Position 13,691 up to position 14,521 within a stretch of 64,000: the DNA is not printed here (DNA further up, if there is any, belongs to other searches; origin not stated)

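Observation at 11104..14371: Orphan GspG-like pseudopilin translationally coupled to a GGDEF-EAL membrane sensor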

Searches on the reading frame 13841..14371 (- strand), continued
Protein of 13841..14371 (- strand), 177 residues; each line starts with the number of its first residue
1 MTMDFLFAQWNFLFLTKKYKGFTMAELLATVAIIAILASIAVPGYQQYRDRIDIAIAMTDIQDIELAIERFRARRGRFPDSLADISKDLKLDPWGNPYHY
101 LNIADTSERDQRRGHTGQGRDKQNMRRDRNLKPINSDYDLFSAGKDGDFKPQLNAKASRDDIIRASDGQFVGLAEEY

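Call 78: search_protein_families(library=ncbifam, proteins=[L017:10001-10456:+, L017:10463-11542:+, L075:10001-10480:+, L075:10489-11568:+, L045:10001-10447:+, L045:10466-11545:+], max_evalue=0.001)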
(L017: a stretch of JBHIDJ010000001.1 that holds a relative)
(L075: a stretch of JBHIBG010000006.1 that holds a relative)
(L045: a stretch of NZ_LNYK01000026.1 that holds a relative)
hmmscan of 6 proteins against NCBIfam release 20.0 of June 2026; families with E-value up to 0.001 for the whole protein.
L017:10001-10456:+ (152 aa): 6 families
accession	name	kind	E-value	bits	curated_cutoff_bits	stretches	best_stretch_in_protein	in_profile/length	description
TIGR01710.1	typeII_sec_gspG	equivalog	6.3e-13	48.9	88.85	1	6-66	2-61/134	type II secretion system major pseudopilin GspG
NF007862.0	PRK10574.1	equivalog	5.4e-07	29.8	138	1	4-41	4-41/145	prepilin peptidase-dependent pilin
NF041775.1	typeIV_PilA_Myxo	equivalog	1.4e-06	28.4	400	1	3-51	9-57/214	type IV pilin protein PilA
NF041013.1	T4P_ComGE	equivalog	8.3e-05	22.6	49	1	4-61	3-61/83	competence type IV pilus minor pilin ComGE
TIGR02532.1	IV_pilin_GFxxxE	domain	0.00026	20.7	16.3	1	6-26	3-23/24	prepilin-type N-terminal cleavage/methylation domain-containing protein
NF040999.1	pilin_ComGC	equivalog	0.00055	20.1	75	1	6-70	3-65/84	competence type IV pilus major pilin ComGC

L017:10463-11542:+ (360 aa): 16 families
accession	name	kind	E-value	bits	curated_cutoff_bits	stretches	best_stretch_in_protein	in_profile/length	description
TIGR01386.1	cztS_silS_copS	subfamily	1.7e-09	37.2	292.55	1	257-355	143-242/457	heavy metal sensor histidine kinase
NF033092.0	HK_WalK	equivalog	1e-08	34.3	725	1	260-348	159-247/594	cell wall metabolism sensor histidine kinase WalK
NF007837.0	PRK10549.1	equivalog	3.3e-08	32.7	603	1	285-350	171-236/466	envelope stress sensor histidine kinase BaeS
NF012163.2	BaeS_SmeS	equivalog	8.6e-08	31.5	500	1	282-349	172-235/457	sensor histidine kinase efflux regulator BaeS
NF040691.1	MtrAB_MtrB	equivalog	1.2e-07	31.1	450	1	279-359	189-269/507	MtrAB system histidine kinase MtrB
NF038263.1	prot_phos_SiaA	equivalog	1.2e-07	30.6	700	1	281-347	310-379/658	biofilm regulation protein phosphatase SiaA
NF008184.0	PRK10935.1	equivalog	1.9e-06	26.8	553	1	280-354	153-229/565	nitrate/nitrite two-component system sensor histidine kinase NarQ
NF045911.1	TCSHisKinNblS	equivalog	2.4e-06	26.2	1000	1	282-349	185-252/621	two-component system sensor histidine kinase NblS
NF053592.1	HK_near_YfiR_like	equivalog_domain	3e-06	27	194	1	265-345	138-219/223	sensor histidine kinase, YfiR-like protein-associated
NF038389.1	ArsS_fam_HK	equivalog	2.3e-05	24.1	250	1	280-343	132-195/403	ArsS family sensor histidine kinase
NF058645.1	MCPCtpMPsAe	equivalog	9.6e-05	21.3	900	1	238-344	166-273/558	methyl-accepting chemotaxis protein CtpM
NF047496.1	HK_LIC11548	equivalog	0.00011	21.1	750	0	280-345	277-342/589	LIC_11548 family sensor histidine kinase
NF041210.1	his_kin_PieS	equivalog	0.00014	21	850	1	285-347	178-236/474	two component system sensor histidine kinase PieS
NF011874.0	PRK15347.1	equivalog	0.00023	19.3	852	1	187-354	212-373/921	two component system sensor kinase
NF007896.0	PRK10600.1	equivalog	0.00041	19.1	578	0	283-355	160-231/598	nitrate/nitrite two-component system sensor histidine kinase NarX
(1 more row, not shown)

L075:10001-10480:+ (160 aa): 6 families
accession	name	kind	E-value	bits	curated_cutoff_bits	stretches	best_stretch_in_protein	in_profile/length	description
TIGR01710.1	typeII_sec_gspG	equivalog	2e-11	44.1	88.85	1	1-62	1-62/134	type II secretion system major pseudopilin GspG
NF007862.0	PRK10574.1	equivalog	2.1e-09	37.7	138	1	1-47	5-51/145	prepilin peptidase-dependent pilin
NF041775.1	typeIV_PilA_Myxo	equivalog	4.3e-07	30.1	400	1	1-45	11-55/214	type IV pilin protein PilA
TIGR02532.1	IV_pilin_GFxxxE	domain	7.8e-07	28.7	16.3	1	1-23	2-24/24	prepilin-type N-terminal cleavage/methylation domain-containing protein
NF041013.1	T4P_ComGE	equivalog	8.7e-05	22.5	49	1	1-37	4-40/83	competence type IV pilus minor pilin ComGE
NF007800.0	PRK10506.1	equivalog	0.00038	20.3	158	1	1-43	9-51/163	prepilin peptidase-dependent protein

L075:10489-11568:+ (360 aa): 13 families
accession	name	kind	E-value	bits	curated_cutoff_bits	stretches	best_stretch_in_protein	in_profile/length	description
NF012163.2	BaeS_SmeS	equivalog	7.6e-09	35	500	1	278-352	161-235/457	sensor histidine kinase efflux regulator BaeS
NF045911.1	TCSHisKinNblS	equivalog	8.4e-09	34.3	1000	1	269-352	168-252/621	two-component system sensor histidine kinase NblS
NF007837.0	PRK10549.1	equivalog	3.3e-08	32.7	603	1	286-352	170-235/466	envelope stress sensor histidine kinase BaeS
TIGR01386.1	cztS_silS_copS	subfamily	4.6e-08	32.5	292.55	1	262-358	145-242/457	heavy metal sensor histidine kinase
NF033092.0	HK_WalK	equivalog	9.4e-07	27.8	725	1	268-351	164-247/594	cell wall metabolism sensor histidine kinase WalK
NF038263.1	prot_phos_SiaA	equivalog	3.7e-06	25.8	700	1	285-352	312-381/658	biofilm regulation protein phosphatase SiaA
NF040691.1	MtrAB_MtrB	equivalog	6.9e-06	25.3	450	1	285-359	197-266/507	MtrAB system histidine kinase MtrB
NF008184.0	PRK10935.1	equivalog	8.6e-06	24.7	553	1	288-357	158-229/565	nitrate/nitrite two-component system sensor histidine kinase NarQ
NF041210.1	his_kin_PieS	equivalog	9.1e-06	24.9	850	1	286-351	172-237/474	two component system sensor histidine kinase PieS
NF053592.1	HK_near_YfiR_like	equivalog_domain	3e-05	23.7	194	1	272-351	142-222/223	sensor histidine kinase, YfiR-like protein-associated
NF038389.1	ArsS_fam_HK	equivalog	0.00025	20.6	250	1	279-349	128-198/403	ArsS family sensor histidine kinase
NF045673.1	c-di-GMPRcptLapD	equivalog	0.00026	19.4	1020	1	293-357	161-225/647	cyclic di-GMP receptor LapD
NF007896.0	PRK10600.1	equivalog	0.00076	18.2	578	0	287-357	159-230/598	nitrate/nitrite two-component system sensor histidine kinase NarX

L045:10001-10447:+ (149 aa): 9 families
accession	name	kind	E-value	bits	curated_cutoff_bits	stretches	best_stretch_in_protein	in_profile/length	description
TIGR01710.1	typeII_sec_gspG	equivalog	6.4e-13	48.9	88.85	1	1-121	1-121/134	type II secretion system major pseudopilin GspG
NF040999.1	pilin_ComGC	equivalog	1.1e-06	28.8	75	1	1-71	2-70/84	competence type IV pilus major pilin ComGC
TIGR01708.2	typeII_sec_gspH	equivalog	1.1e-06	28.7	80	1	1-41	2-42/169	type II secretion system minor pseudopilin GspH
NF040982.1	ComGD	equivalog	6.6e-05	23.3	70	1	1-43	2-44/139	competence type IV pilus minor pilin ComGD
TIGR02532.1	IV_pilin_GFxxxE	domain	7.7e-05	22.4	16.3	1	1-22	2-23/24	prepilin-type N-terminal cleavage/methylation domain-containing protein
NF007862.0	PRK10574.1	equivalog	0.00012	22.2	138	1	1-57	5-61/145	prepilin peptidase-dependent pilin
NF007800.0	PRK10506.1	equivalog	0.00027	20.8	158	1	1-44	9-52/163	prepilin peptidase-dependent protein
NF041013.1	T4P_ComGE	equivalog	0.00036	20.6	49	1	1-37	4-40/83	competence type IV pilus minor pilin ComGE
TIGR02596.1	TIGR02596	subfamily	0.00098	19.3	70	0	3-31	1-29/196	Verru_Chthon cassette protein D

L045:10466-11545:+ (360 aa): 20 families
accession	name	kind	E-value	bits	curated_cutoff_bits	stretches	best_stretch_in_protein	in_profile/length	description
NF033092.0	HK_WalK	equivalog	3.7e-11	42.3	725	1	248-335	165-252/594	cell wall metabolism sensor histidine kinase WalK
NF038263.1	prot_phos_SiaA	equivalog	3.3e-09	35.8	700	1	249-336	300-386/658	biofilm regulation protein phosphatase SiaA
NF012163.2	BaeS_SmeS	equivalog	4.9e-09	35.6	500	1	264-332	168-236/457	sensor histidine kinase efflux regulator BaeS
TIGR01386.1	cztS_silS_copS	subfamily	2.7e-08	33.2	292.55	1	259-340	163-245/457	heavy metal sensor histidine kinase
NF007896.0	PRK10600.1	equivalog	3.1e-08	32.7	578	1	267-337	161-231/598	nitrate/nitrite two-component system sensor histidine kinase NarX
NF041210.1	his_kin_PieS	equivalog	3.5e-08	32.9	850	1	258-331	170-238/474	two component system sensor histidine kinase PieS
NF053592.1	HK_near_YfiR_like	equivalog_domain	4.5e-08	32.9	194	1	251-329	142-221/223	sensor histidine kinase, YfiR-like protein-associated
NF008184.0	PRK10935.1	equivalog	9.8e-08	31.1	553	1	253-336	143-229/565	nitrate/nitrite two-component system sensor histidine kinase NarQ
NF040691.1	MtrAB_MtrB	equivalog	2.1e-07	30.4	450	1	256-344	188-272/507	MtrAB system histidine kinase MtrB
NF007837.0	PRK10549.1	equivalog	1.4e-06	27.3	603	1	265-332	169-236/466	envelope stress sensor histidine kinase BaeS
NF007004.0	PRK09467.1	equivalog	5.1e-06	25.6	415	1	256-335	153-231/440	two-component system sensor histidine kinase EnvZ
NF038389.1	ArsS_fam_HK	equivalog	1.4e-05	24.8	250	1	233-333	100-203/403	ArsS family sensor histidine kinase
NF045673.1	c-di-GMPRcptLapD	equivalog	4.2e-05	22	1020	1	268-334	157-223/647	cyclic di-GMP receptor LapD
NF033094.0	HK_VanS_O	exception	6.1e-05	22.5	720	1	226-330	11-118/345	vancomycin resistance histidine kinase VanS-O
NF012226.0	AdeS_HK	equivalog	6.2e-05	22.3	500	1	260-334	59-136/353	two-component sensor histidine kinase AdeS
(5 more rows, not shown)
